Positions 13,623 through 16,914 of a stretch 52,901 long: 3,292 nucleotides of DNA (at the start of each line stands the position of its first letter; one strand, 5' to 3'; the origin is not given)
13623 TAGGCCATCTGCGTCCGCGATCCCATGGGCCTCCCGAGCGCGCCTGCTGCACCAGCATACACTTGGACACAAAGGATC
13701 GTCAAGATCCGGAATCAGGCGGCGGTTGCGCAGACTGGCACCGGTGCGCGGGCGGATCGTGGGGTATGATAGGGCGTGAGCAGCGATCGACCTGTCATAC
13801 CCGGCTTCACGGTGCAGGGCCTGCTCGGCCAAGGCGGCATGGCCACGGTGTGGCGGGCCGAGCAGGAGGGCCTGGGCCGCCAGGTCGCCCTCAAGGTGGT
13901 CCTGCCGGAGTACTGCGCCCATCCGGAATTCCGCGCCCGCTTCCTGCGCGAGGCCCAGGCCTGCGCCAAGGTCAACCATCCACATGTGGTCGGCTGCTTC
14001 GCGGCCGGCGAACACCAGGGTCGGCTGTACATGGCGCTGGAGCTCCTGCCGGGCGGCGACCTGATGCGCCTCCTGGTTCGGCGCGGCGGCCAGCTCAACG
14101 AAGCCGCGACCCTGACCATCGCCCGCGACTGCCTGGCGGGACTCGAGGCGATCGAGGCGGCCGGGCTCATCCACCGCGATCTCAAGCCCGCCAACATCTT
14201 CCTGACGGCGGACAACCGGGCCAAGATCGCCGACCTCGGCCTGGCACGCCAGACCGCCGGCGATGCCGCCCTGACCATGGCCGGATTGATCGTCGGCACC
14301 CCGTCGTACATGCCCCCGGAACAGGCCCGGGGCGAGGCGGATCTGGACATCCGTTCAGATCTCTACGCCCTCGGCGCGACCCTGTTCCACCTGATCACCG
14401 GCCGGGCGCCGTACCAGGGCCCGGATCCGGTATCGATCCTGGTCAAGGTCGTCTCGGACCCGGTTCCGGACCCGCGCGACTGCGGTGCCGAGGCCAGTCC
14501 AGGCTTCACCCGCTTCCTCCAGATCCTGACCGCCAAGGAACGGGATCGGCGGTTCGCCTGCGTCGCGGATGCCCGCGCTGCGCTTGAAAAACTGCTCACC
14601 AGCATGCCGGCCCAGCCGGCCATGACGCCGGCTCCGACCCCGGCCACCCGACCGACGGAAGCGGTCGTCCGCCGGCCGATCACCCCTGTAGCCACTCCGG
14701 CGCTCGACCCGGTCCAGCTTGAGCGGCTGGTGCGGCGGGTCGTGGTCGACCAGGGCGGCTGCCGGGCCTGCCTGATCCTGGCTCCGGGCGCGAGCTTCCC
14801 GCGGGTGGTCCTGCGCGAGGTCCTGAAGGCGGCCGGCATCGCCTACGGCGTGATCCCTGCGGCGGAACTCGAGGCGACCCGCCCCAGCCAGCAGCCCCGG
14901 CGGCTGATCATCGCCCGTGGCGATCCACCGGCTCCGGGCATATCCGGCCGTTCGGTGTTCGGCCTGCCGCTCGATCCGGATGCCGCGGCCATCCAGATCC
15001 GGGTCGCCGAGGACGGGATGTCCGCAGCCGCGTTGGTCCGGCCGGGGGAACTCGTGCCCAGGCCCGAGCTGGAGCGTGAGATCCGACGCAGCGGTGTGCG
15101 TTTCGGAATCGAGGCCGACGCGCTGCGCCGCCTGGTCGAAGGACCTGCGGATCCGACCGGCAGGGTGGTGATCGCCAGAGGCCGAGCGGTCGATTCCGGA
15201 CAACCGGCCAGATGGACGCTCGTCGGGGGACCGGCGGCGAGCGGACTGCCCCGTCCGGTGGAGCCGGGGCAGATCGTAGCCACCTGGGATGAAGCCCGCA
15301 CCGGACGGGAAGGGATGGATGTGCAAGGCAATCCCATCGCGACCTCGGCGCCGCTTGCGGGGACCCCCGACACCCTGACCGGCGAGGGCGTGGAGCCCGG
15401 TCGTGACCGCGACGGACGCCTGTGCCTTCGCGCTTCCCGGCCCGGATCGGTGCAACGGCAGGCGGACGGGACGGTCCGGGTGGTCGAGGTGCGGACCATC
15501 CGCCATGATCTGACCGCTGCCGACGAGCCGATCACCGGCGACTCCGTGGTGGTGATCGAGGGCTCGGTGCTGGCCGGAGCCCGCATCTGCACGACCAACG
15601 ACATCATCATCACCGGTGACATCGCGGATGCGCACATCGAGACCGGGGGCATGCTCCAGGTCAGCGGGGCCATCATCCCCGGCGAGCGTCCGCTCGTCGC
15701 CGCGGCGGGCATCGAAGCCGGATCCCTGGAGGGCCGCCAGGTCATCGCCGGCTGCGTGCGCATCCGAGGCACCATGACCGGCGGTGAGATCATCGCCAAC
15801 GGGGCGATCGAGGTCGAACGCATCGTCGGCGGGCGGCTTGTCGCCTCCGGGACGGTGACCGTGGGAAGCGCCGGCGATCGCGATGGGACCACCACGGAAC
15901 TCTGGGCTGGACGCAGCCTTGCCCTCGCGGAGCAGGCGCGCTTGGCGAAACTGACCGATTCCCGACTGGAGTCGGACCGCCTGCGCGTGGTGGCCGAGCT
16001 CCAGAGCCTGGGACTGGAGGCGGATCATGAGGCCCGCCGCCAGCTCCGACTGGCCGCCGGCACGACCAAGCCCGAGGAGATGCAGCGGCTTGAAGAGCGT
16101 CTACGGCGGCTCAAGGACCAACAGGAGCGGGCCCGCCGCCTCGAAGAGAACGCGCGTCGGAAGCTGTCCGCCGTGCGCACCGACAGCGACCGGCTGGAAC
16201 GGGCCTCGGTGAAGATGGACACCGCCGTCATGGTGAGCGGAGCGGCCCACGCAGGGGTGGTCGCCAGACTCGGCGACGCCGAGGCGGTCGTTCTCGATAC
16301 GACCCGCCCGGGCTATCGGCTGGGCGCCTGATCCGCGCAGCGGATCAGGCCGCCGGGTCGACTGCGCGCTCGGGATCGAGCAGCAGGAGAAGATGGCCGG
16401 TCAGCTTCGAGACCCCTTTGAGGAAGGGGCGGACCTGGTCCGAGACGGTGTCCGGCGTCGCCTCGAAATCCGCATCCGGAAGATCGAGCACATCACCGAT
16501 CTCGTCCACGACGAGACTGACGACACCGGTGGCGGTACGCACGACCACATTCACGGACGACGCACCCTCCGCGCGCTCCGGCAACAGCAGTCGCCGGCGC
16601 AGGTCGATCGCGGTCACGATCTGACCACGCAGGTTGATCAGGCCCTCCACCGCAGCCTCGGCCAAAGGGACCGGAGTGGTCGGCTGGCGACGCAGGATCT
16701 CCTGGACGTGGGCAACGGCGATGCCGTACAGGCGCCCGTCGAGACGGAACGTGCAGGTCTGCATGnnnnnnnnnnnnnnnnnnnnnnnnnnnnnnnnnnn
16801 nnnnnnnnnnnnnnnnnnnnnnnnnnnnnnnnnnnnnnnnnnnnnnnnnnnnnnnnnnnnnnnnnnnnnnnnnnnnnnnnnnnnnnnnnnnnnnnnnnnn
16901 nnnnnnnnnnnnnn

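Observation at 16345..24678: Orphan CheA-CheW apparently co-transcribed with a processive glycosyltransferase and a DUF4388/PEGA/beta-propeller giant, with no MCP, CheY, CheB or CheR in 52.9 kb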

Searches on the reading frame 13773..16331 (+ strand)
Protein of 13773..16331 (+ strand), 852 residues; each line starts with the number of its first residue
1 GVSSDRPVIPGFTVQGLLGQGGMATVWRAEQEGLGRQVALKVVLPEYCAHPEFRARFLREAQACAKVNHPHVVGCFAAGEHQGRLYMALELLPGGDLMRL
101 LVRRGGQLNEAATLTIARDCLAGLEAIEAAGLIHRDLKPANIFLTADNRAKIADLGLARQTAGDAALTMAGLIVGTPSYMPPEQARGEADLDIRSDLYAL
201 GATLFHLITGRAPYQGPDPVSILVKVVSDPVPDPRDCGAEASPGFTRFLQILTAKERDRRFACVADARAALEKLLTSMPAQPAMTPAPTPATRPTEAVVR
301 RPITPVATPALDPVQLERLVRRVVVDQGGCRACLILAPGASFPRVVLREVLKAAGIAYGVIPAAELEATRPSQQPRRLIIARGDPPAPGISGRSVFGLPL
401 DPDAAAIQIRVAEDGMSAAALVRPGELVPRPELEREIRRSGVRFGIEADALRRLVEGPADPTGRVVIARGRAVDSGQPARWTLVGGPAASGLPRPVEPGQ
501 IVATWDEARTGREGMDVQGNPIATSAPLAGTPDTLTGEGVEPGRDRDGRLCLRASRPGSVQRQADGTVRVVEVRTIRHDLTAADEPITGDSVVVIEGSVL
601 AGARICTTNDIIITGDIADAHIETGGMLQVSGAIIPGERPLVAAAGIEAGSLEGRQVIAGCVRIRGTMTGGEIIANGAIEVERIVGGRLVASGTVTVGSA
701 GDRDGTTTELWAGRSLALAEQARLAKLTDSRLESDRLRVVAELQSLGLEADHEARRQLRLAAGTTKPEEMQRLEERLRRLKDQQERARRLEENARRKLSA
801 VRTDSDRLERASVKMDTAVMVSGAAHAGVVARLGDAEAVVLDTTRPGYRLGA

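Call 6: search_protein_families(library=pfam, proteins=[window:13773-16331:+], max_evalue=0.001)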
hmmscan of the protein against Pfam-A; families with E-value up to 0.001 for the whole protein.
window:13773-16331:+ (852 aa): 4 families
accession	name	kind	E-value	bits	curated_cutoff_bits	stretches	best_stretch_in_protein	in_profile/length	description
PF00069.31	Pkinase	-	5.5e-41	141.1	31.7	1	13-261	2-252/263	Protein kinase domain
PF07714.23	PK_Tyr_Ser-Thr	-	4.9e-32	111.7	23.1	1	15-237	4-229/258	Protein tyrosine and serine/threonine kinase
PF03961.19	FapA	-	3.4e-16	60.1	31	1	592-836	21-252/272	Flagellar Assembly Protein A beta solenoid domain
PF20250.3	FapA_N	-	1.9e-15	57.1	27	1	407-481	1-81/178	Flagellar Assembly Protein A N-terminal region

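Call 48: search_protein_families(library=ncbifam, proteins=[window:13776-16331:+], max_evalue=0.001)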
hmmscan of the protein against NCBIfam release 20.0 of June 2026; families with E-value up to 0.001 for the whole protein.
window:13776-16331:+ (851 aa): 10 families
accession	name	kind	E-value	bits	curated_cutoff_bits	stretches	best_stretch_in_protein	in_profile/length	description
NF033483.0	PknB_PASTA_kin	equivalog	1.2e-73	249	450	1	12-297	10-291/563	Stk1 family PASTA domain-containing Ser/Thr kinase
NF052427.1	StpK7MSMEG_1200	equivalog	2.4e-52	178.2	900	1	11-277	9-272/601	serine/threonine protein kinase StpK7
NF047741.1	antiphage_MADS6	equivalog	1.7e-37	129.2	460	2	106-289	295-475/612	methylation-associated defense system protein kinase MAD6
NF053615.1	SerThrKinAfsKStmc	equivalog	2.5e-33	115.8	1300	1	8-226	12-226/809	protein serine/threonine kinase AfsK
TIGR03903.1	TOMM_kin_cyc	equivalog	1.6e-31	109.1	705.75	1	34-227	3-203/1267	TOMM system kinase/cyclase fusion protein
NF038150.1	lanthi_synth_IV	equivalog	9.3e-28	97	650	1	19-292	199-474/851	class IV lanthionine synthetase LanL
NF009651.0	PRK13184.1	equivalog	1e-26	93.2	839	1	13-276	6-293/932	serine/threonine-protein kinase PknD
NF033442.0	BREX_PglW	equivalog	2.2e-20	72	990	1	9-320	512-815/1391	BREX system serine/threonine kinase PglW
NF038151.1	lanthi_synth_III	equivalog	5.4e-11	41.6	575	1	68-215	286-431/833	class III lanthionine synthetase LanKC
NF043056.1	T4SS_LegK1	equivalog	2e-07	30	550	1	56-203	125-280/516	Dot/Icm T4SS effector kinase LegK1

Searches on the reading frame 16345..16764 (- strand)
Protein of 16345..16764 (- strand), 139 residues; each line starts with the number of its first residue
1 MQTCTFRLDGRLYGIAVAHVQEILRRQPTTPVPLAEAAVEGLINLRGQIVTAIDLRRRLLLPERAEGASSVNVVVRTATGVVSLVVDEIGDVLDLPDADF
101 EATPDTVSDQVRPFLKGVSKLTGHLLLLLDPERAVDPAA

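Call 3: search_protein_families(library=pfam, proteins=[window:16345-16764:-], max_evalue=0.01)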
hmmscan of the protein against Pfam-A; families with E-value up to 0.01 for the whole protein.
window:16345-16764:- (139 aa): 1 family
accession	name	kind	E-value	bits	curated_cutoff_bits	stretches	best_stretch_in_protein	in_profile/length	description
PF01584.24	CheW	-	2.9e-33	114.9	23.5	1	4-135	3-134/138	CheW-like domain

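Call 43: search_solved_structures(query=window:16345-16764:-, max_evalue=0.00001, show_alignments=2)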
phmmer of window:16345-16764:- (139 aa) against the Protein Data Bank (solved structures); distinct sequences matched with E-value up to 0.00001: 6.
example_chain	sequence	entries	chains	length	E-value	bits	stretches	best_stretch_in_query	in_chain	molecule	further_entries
2qdl_A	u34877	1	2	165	7.1e-14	55.1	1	5-129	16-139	Chemotaxis signal transduction protein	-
3ja6_A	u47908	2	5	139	2.5e-12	50.1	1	3-136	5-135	Chemotaxis protein CheW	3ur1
1k0s_A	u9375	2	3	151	3.4e-12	49.7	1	3-136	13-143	CHEMOTAXIS PROTEIN CHEW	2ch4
4jpb_W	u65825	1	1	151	3.4e-12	49.7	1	3-136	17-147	Chemotaxis protein CheW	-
8c5v_E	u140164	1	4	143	1e-11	48.1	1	5-135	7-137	Chemotaxis protein CheW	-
2ho9_A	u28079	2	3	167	1.7e-11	47.4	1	5-135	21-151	Chemotaxis protein cheW | CheW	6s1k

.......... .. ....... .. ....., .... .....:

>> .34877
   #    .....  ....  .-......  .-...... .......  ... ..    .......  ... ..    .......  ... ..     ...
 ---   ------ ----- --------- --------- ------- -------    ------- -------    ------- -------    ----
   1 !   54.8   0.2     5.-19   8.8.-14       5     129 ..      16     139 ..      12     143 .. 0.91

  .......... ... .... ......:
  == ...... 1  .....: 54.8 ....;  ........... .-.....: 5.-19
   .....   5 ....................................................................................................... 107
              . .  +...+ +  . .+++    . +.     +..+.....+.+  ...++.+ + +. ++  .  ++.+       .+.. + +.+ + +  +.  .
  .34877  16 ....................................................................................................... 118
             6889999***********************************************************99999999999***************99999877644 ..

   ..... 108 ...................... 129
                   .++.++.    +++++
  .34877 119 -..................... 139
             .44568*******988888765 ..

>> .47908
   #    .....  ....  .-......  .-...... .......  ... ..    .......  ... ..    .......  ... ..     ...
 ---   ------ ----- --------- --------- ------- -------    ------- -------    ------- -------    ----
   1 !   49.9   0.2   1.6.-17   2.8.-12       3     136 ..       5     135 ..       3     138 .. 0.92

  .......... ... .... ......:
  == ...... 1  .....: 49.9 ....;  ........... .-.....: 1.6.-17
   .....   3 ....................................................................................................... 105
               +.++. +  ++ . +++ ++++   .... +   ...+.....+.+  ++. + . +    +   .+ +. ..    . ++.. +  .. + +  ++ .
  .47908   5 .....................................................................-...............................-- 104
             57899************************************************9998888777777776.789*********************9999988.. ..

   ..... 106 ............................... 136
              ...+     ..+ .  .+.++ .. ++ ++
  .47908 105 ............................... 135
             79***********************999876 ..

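Call 48: search_protein_families(library=ncbifam, proteins=[window:16345-16764:-], max_evalue=0.001)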
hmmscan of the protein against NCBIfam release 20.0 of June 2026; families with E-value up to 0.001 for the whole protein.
window:16345-16764:- (139 aa): 1 family
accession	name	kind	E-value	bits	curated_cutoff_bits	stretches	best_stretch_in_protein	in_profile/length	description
NF007903.0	PRK10612.1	equivalog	1.7e-14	53.9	260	1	6-134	22-150/167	chemotaxis protein CheW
